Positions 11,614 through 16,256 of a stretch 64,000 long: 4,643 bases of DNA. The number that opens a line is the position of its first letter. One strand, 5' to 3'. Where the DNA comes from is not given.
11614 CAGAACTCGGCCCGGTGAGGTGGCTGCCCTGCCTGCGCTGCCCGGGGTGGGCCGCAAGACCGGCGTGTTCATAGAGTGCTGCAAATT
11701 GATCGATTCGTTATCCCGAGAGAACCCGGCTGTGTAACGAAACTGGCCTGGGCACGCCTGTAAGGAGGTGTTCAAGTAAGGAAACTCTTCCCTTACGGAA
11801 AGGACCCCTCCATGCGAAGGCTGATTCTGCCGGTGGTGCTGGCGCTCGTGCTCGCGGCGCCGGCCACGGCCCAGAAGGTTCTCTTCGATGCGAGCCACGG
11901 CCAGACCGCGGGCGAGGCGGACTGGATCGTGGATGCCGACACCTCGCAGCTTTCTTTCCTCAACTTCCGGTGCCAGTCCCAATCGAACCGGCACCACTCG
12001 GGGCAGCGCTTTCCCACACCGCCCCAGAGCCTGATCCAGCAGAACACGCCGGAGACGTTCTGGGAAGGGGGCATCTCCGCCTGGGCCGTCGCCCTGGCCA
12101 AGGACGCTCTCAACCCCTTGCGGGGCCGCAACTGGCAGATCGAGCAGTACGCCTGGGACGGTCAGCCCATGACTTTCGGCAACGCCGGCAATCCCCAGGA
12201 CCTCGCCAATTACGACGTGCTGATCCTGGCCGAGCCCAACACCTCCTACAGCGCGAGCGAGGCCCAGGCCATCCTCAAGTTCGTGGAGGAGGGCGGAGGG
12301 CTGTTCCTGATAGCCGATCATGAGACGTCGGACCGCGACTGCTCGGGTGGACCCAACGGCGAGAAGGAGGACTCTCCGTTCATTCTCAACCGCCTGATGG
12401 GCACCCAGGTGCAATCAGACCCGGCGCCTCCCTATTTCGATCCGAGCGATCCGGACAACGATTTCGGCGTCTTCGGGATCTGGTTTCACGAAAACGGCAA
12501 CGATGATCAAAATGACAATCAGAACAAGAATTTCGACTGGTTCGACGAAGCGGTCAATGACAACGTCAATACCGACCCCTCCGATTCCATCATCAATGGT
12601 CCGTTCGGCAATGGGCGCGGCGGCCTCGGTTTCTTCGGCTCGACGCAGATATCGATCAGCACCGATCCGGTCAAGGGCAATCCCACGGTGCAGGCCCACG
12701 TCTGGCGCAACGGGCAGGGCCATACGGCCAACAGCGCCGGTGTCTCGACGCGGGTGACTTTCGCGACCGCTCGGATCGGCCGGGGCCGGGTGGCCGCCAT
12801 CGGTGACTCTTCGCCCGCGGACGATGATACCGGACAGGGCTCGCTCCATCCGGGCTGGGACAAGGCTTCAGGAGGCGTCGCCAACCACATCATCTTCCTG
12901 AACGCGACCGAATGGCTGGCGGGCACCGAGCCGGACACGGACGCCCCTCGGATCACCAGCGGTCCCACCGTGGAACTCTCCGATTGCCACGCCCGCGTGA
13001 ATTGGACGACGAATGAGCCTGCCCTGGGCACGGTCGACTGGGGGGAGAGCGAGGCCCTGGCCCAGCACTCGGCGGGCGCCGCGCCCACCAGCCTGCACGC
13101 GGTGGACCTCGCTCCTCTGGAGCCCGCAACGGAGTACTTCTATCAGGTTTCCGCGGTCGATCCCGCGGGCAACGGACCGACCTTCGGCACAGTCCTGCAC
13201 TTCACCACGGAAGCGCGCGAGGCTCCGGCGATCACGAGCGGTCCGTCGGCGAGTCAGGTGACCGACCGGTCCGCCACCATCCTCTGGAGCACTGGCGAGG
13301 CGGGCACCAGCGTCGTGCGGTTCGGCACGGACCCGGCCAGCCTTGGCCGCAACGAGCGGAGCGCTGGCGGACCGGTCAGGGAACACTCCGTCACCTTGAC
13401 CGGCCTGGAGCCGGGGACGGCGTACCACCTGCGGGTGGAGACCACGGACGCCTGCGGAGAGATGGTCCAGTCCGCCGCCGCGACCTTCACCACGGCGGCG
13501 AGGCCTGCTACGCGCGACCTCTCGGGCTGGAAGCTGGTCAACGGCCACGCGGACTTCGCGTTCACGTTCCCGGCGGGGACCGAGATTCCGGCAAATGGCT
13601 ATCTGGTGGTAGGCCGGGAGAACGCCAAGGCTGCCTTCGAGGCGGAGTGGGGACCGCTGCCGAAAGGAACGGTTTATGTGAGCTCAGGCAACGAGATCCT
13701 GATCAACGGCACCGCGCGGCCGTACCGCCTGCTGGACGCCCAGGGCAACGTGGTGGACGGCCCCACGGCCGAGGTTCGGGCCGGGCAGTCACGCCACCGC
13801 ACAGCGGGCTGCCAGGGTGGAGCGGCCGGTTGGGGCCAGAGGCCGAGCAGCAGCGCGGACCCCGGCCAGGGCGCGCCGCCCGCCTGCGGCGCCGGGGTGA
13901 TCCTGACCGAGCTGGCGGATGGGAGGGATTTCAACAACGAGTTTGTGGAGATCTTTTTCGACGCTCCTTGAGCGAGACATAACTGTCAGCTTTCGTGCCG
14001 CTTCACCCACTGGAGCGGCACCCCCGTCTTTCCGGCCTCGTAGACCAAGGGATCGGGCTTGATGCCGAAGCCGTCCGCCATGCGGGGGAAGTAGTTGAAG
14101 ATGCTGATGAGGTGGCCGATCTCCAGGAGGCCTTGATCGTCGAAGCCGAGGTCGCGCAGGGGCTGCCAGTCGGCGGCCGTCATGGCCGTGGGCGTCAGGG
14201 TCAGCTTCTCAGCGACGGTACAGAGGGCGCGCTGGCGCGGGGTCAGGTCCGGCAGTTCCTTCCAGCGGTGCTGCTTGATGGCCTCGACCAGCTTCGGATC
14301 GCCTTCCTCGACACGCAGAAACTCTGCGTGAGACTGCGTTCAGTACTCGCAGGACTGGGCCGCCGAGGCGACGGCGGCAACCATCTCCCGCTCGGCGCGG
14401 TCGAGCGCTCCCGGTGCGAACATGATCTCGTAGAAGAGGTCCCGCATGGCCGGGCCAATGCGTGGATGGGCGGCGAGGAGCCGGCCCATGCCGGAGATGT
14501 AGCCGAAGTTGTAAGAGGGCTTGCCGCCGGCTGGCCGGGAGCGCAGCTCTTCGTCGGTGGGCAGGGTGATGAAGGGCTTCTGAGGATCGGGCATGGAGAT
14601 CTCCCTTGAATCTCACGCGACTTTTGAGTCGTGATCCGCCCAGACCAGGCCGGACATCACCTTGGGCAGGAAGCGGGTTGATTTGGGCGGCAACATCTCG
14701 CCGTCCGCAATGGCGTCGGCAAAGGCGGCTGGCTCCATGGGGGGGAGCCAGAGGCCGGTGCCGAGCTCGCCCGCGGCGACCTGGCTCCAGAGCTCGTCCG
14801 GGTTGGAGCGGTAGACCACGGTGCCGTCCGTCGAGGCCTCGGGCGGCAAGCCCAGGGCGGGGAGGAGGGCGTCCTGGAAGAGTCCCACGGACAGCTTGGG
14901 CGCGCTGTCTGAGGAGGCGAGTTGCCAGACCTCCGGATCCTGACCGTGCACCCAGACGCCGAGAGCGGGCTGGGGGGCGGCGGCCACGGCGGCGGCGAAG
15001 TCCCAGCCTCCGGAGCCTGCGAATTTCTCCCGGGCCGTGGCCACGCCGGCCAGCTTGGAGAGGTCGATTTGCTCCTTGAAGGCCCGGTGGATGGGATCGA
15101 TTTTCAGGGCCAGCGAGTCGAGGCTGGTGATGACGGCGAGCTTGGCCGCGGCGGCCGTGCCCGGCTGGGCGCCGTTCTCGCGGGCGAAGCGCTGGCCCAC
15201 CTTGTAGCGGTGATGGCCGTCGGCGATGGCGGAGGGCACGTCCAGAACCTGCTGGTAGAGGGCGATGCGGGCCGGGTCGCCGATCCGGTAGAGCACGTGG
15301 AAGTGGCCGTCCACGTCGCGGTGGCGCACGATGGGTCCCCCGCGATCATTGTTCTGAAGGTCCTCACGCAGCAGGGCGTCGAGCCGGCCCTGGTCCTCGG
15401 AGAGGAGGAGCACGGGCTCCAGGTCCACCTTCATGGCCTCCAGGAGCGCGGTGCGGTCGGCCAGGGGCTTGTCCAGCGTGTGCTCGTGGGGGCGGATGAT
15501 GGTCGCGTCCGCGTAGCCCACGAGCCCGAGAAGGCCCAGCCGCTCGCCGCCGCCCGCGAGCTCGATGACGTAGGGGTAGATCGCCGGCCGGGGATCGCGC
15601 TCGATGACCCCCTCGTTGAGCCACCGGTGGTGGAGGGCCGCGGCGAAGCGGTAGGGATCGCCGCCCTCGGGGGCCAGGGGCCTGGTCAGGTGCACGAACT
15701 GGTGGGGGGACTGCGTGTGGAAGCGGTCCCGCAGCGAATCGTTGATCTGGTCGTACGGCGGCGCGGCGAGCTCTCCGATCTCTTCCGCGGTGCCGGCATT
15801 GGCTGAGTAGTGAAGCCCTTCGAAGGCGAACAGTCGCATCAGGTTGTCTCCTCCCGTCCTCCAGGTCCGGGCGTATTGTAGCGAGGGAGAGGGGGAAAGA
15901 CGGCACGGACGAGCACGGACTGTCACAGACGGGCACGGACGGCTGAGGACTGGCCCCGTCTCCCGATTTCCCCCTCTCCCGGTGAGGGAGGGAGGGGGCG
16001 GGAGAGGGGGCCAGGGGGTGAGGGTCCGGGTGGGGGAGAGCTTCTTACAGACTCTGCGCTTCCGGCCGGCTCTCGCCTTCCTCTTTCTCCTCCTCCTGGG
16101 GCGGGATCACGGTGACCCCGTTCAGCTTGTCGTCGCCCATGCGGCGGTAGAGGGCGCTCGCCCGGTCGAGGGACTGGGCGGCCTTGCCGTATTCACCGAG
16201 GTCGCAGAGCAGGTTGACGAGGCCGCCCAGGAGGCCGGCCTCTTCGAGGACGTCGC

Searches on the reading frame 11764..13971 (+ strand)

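Call 75: search_protein_families(library=pfam, proteins=[window:11764-13971:+], max_evalue=0.00001)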
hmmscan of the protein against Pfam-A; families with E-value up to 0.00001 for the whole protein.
window:11764-13971:+ (735 aa): 4 families
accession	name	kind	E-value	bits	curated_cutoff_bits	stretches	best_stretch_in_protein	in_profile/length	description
PF16656.11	Pur_ac_phosph_N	-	1e-17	64.9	30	1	498-577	10-93/93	Purple acid Phosphatase, N-terminal domain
PF00041.27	fn3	-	1.2e-09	38.7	25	0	493-574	5-82/84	Fibronectin type III domain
PF00932.25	LTD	-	1.2e-07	32.5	34.3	1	583-665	34-103/109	Lamin Tail Domain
PF09822.16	ABC_transp_aux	-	5.2e-07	29.6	34.7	1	144-199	43-95/288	ABC-type uncharacterized transport system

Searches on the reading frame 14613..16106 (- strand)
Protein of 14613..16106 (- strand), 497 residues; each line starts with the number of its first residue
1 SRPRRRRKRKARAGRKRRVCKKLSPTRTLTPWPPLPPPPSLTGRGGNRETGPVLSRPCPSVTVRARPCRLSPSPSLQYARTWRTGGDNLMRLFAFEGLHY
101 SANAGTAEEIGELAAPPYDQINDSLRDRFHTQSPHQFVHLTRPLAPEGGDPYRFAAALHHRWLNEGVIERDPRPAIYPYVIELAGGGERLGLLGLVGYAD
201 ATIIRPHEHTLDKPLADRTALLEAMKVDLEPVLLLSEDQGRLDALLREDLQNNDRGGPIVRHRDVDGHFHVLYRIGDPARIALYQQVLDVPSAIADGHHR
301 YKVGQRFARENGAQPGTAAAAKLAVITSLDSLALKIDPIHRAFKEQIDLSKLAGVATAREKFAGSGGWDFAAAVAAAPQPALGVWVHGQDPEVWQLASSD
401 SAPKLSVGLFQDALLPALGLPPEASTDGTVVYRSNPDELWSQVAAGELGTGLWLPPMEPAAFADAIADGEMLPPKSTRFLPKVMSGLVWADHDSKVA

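Call 75: search_protein_families(library=pfam, proteins=[window:14613-16106:-], max_evalue=0.00001)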
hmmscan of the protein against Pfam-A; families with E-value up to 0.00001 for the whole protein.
window:14613-16106:- (497 aa): 1 family
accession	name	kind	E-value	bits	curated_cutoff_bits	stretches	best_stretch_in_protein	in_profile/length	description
PF06245.16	DUF1015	-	6.7e-49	167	25.8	1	94-363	3-283/325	Protein of unknown function (DUF1015)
